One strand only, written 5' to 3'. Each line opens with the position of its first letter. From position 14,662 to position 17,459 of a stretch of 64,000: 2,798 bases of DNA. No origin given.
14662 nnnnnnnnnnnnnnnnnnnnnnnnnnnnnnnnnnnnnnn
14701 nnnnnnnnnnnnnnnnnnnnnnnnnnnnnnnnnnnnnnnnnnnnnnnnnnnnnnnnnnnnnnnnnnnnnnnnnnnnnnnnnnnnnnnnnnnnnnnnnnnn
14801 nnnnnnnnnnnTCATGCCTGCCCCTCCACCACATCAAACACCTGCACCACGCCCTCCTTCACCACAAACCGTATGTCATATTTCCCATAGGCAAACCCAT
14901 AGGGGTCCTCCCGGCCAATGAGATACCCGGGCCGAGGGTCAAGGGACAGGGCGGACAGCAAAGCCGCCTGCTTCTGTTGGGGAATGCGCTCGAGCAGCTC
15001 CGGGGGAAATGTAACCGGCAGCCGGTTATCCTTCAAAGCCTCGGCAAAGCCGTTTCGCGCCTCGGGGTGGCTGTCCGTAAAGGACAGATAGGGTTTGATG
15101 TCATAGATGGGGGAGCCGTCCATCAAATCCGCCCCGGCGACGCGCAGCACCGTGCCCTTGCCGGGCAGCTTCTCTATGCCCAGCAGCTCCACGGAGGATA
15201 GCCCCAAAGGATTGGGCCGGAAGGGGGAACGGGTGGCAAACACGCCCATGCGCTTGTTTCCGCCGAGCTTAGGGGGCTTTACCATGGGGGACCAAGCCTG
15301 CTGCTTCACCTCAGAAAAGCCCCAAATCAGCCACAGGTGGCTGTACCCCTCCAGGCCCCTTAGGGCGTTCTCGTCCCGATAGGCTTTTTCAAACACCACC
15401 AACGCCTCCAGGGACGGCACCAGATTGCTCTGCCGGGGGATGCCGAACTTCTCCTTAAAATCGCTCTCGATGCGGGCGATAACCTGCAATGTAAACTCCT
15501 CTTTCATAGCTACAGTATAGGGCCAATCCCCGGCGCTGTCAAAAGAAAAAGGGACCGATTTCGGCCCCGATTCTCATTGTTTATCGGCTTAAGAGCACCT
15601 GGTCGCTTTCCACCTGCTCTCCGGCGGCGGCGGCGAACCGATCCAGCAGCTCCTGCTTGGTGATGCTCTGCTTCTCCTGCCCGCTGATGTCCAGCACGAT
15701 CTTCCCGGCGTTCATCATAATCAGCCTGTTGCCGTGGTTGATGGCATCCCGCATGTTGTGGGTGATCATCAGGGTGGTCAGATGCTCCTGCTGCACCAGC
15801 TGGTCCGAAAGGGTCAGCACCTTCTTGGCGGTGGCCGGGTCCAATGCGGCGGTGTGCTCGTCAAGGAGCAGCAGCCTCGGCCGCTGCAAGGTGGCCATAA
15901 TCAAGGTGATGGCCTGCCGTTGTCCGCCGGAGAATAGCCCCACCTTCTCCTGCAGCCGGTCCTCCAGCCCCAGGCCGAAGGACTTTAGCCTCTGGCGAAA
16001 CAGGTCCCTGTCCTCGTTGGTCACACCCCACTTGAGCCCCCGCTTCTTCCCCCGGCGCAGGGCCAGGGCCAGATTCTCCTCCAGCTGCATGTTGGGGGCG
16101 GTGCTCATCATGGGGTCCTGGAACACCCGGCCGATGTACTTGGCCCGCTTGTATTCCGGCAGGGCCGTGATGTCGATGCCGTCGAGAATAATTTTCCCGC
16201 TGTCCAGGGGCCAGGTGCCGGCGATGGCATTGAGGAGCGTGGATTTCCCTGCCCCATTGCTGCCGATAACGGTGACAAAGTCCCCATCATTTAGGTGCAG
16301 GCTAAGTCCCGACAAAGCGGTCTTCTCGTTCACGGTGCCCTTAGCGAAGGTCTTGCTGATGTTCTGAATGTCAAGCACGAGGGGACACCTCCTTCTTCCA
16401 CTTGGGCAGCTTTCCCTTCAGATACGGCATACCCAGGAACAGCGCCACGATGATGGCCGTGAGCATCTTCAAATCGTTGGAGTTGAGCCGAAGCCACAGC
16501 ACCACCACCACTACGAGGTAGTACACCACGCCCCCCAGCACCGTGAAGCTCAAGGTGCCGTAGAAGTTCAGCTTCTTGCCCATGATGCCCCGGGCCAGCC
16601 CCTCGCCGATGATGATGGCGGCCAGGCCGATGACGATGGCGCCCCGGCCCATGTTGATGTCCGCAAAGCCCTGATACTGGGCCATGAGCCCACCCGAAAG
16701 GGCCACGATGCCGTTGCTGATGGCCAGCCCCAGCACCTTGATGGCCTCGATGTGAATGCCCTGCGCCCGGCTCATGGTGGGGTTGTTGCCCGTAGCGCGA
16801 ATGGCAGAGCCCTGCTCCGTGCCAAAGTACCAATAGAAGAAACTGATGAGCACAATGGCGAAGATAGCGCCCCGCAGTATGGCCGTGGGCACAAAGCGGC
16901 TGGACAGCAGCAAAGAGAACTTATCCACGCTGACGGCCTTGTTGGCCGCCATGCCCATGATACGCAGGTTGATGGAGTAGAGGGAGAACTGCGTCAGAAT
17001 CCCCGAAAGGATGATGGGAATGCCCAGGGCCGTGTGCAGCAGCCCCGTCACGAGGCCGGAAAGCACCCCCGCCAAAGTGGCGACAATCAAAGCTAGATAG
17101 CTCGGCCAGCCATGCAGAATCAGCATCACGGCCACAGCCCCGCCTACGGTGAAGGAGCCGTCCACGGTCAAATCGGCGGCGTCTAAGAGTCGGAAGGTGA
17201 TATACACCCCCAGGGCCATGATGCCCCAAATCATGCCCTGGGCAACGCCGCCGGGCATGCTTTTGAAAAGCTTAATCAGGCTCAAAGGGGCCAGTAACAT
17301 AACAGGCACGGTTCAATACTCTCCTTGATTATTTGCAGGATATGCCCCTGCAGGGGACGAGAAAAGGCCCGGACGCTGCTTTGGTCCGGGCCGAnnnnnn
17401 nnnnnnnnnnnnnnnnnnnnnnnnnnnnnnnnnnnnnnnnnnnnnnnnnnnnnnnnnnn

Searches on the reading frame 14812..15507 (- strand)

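Call 7: search_protein_families(library=pfam, proteins=[window:14812-15507:-], max_evalue=0.01)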
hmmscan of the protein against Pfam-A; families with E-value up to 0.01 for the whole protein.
window:14812-15507:- (231 aa): 2 families
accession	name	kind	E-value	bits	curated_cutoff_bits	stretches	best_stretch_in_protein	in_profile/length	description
PF01980.22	TrmO_N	-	5.3e-43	146.4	26.8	1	22-145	1-116/116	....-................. O N-terminal domain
PF18389.7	TrmO_C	-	6e-06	26.8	27.1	1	162-217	2-65/65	TrmO C-terminal domain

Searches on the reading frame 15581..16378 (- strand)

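Call 7: search_protein_families(library=pfam, proteins=[window:15581-16378:-], max_evalue=0.01)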
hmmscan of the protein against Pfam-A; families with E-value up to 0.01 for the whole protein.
window:15581-16378:- (265 aa): 13 families
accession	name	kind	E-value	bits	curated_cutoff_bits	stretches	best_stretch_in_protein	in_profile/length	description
PF00005.33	ABC_tran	-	5.3e-27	95.5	25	1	22-177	1-137/137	ABC transporter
PF02463.25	SMC_N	-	2.5e-08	34.1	40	1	148-210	136-202/220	RecF/RecN/SMC N terminal domain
PF13304.12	AAA_21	-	5.5e-08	33.7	27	1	106-208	193-299/304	AAA domain, putative AbiEii toxin, Type IV TA system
PF09818.15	ABC_ATPase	-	3.3e-05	23.5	23.2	0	18-53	68-100/283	P-loop domain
PF03193.22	RsgA_GTPase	-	5.1e-05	23.6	30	1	11-60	86-134/174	RsgA GTPase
PF13555.12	AAA_29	-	0.00019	21.6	27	1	25-53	15-43/61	P-loop containing region of AAA domain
PF00350.29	Dynamin_N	-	0.0022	18.5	27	1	35-61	1-27/168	Dynamin family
PF13476.12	AAA_23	-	0.0027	18.8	27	1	34-53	21-40/201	AAA domain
PF13514.12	AAA_27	-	0.0038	17.3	22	1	25-53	19-47/206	AAA domain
PF01926.29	MMR_HSR1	-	0.0057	17.2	21.9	0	35-55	2-22/113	50S ribosome-binding GTPase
PF05729.18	NACHT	-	0.0084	16.4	26.7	0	35-56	3-24/167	NACHT domain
PF13604.12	AAA_30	-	0.0089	16.2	27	0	31-63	16-49/191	AAA domain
PF23130.1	IcmW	-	0.0096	16.5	27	0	121-204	34-113/144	IcmW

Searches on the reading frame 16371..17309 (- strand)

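Call 7: search_protein_families(library=pfam, proteins=[window:16371-17309:-], max_evalue=0.01)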
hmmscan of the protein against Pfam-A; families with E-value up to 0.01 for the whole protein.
window:16371-17309:- (312 aa): 1 family
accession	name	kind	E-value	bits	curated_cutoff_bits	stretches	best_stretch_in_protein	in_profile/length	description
PF02653.21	BPD_transp_2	-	4.9e-26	91.9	26.8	1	21-287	5-263/269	Branched-chain amino acid transport system / permease component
